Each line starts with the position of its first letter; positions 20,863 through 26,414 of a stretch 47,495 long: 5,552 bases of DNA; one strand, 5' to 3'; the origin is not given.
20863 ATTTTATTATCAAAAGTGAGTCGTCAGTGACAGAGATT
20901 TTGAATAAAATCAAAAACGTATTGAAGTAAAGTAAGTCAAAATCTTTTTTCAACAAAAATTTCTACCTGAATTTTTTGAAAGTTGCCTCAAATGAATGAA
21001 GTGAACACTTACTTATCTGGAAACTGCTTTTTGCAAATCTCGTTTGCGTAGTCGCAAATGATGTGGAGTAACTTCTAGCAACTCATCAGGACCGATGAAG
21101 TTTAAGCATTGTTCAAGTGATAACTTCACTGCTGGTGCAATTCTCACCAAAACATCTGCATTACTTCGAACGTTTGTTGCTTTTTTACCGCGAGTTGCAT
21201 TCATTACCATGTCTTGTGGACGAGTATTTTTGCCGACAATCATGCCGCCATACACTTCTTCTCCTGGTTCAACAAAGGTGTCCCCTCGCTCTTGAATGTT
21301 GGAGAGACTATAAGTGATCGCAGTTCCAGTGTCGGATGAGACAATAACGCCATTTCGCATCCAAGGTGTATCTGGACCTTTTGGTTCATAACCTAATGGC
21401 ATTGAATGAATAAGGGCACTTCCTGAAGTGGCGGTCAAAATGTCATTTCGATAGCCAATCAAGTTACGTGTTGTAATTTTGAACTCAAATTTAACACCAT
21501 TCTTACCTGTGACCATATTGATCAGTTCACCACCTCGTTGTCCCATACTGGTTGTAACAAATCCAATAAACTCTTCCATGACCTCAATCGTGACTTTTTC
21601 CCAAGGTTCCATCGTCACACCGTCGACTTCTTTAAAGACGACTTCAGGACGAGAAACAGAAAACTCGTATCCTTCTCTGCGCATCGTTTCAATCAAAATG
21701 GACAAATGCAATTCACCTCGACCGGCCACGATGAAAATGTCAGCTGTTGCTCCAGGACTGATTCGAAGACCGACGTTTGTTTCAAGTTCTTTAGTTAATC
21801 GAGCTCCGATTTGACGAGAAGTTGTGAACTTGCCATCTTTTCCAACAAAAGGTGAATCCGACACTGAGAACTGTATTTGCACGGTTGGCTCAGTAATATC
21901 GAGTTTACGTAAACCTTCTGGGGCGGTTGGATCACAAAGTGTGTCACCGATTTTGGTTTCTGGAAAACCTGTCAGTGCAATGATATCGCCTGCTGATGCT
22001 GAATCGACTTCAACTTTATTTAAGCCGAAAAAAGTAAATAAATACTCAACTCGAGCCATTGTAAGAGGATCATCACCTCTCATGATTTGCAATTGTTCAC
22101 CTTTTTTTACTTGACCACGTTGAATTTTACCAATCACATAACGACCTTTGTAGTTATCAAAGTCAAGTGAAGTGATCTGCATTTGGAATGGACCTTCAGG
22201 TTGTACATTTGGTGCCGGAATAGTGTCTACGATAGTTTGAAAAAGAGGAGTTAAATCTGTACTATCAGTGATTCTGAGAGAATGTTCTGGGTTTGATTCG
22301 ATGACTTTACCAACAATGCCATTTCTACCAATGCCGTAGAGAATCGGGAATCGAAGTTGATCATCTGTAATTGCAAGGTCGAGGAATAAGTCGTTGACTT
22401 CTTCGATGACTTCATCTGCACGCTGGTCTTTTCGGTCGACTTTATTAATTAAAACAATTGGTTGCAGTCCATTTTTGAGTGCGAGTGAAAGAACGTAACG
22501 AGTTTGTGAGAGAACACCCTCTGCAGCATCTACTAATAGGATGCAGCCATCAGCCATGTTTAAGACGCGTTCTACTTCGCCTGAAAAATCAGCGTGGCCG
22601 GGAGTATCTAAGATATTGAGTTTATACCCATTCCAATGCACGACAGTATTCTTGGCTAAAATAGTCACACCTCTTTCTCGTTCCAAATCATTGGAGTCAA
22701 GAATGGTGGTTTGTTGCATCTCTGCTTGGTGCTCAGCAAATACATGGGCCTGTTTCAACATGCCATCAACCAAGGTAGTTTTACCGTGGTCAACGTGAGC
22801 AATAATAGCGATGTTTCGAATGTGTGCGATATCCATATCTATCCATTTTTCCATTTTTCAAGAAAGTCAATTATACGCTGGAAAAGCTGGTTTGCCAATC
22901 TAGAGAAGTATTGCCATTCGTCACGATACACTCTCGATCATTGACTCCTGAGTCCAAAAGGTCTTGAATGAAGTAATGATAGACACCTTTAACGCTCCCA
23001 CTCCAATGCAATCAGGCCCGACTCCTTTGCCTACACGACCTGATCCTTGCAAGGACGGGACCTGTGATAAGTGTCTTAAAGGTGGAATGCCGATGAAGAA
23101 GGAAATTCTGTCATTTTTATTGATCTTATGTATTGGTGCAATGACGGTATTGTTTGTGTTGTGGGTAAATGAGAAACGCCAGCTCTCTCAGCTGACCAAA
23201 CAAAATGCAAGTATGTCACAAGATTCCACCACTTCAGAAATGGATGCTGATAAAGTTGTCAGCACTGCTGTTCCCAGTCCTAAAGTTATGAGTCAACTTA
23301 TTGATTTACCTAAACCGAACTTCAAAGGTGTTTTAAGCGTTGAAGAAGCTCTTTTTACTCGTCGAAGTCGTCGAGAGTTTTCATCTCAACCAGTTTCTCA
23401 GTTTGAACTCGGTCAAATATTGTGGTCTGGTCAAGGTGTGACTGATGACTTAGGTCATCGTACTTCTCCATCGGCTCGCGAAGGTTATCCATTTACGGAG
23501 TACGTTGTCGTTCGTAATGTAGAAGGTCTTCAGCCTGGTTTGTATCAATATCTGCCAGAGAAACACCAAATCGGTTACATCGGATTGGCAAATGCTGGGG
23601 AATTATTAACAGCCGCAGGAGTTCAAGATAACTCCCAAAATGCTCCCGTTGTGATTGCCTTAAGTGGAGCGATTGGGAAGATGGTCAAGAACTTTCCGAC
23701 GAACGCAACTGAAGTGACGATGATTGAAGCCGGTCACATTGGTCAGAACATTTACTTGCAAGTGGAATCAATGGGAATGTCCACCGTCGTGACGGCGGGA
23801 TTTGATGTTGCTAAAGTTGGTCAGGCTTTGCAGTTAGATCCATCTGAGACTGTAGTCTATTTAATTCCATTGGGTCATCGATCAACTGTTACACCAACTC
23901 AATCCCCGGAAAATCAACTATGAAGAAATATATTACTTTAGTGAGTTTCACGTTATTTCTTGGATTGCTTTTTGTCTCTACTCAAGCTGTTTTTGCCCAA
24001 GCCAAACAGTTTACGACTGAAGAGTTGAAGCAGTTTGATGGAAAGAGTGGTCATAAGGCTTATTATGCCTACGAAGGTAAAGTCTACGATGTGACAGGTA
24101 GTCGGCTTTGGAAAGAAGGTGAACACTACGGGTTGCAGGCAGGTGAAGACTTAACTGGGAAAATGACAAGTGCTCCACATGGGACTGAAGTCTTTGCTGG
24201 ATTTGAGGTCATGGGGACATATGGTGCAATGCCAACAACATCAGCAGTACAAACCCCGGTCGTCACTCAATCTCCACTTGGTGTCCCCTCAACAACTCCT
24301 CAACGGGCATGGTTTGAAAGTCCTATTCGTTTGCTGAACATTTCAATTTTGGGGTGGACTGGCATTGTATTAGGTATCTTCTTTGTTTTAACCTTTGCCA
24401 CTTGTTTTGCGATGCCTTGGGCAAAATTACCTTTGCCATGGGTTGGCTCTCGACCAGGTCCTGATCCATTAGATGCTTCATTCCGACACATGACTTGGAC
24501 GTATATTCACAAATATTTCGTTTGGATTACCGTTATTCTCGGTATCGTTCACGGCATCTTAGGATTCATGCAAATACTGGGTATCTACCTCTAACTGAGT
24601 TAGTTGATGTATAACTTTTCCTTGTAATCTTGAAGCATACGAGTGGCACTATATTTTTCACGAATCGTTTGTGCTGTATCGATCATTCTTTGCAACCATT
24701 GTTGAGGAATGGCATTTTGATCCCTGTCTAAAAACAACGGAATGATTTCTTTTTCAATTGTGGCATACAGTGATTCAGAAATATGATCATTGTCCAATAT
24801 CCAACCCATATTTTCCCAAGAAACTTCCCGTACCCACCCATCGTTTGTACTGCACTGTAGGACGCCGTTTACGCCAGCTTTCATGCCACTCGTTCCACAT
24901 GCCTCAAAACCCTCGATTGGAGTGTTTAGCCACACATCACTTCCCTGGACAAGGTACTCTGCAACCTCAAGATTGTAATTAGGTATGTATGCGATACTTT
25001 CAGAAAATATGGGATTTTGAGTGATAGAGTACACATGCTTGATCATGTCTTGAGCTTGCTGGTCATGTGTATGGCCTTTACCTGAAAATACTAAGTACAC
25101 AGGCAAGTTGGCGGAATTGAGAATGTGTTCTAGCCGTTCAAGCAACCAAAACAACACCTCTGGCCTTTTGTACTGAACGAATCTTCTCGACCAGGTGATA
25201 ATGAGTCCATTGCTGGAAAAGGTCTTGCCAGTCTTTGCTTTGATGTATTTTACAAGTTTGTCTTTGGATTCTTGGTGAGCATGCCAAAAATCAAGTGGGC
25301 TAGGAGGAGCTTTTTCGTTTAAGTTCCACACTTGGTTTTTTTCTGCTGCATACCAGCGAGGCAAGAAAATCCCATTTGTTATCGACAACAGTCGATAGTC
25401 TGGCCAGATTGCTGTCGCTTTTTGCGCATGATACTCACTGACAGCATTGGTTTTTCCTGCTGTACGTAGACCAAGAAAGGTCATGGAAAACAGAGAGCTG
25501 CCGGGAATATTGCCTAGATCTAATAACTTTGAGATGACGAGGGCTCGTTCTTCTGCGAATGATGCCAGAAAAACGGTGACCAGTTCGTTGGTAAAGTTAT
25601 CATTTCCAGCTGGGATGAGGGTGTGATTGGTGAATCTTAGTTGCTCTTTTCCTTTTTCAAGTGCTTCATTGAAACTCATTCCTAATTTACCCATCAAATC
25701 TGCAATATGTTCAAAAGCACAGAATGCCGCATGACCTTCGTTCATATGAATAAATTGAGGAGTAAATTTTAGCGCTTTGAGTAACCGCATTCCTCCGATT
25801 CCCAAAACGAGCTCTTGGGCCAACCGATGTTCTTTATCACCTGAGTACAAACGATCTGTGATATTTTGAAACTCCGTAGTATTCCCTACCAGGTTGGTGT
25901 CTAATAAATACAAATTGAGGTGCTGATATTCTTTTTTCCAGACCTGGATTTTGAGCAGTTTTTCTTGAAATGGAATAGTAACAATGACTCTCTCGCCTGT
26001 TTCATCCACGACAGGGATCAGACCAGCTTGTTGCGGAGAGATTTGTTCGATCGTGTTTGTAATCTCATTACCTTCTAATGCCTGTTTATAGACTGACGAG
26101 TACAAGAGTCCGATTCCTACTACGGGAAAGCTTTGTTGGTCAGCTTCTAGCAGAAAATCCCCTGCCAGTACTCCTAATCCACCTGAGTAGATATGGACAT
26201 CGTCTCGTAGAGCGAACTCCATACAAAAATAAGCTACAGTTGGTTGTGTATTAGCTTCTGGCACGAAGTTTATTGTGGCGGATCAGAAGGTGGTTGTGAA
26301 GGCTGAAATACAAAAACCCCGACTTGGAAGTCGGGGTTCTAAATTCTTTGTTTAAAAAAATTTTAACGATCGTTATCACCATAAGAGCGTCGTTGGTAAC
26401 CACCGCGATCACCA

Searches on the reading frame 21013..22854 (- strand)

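Call 52: search_protein_families(library=pfam, proteins=[window:21013-22854:-])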
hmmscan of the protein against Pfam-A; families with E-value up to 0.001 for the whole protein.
window:21013-22854:- (613 aa): 6 families
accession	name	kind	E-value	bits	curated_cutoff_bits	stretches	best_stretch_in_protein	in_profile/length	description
PF00009.33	GTP_EFTU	-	4.2e-54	183.4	26.5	1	11-213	2-187/188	Elongation factor Tu GTP binding domain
PF21018.2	BipA_C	-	1.2e-38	131.6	23.8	1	501-608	1-109/110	TypA/BipA C-terminal domain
PF00679.30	EFG_C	-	2.6e-15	56.6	27.9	1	414-492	2-81/89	Elongation factor G C-terminus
PF03144.31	GTP_EFTU_D2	-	1.1e-11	45.4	30.3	1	237-307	1-73/73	Elongation factor Tu domain 2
PF22042.2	EF-G_D2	-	9.7e-11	42.1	27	1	223-308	2-83/84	Elongation factor G domain 2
PF01926.29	MMR_HSR1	-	7.9e-06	26.4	21.9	1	58-138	27-113/113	50S ribosome-binding GTPase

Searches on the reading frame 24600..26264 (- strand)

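Call 52: search_protein_families(library=pfam, proteins=[window:24600-26264:-])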
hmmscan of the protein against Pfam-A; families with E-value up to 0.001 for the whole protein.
window:24600-26264:- (554 aa): 1 family
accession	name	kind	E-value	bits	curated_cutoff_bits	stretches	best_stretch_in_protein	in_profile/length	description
PF00343.26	Phosphorylase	-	3.4e-25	88.9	27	2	326-477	419-580/713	Carbohydrate phosphorylase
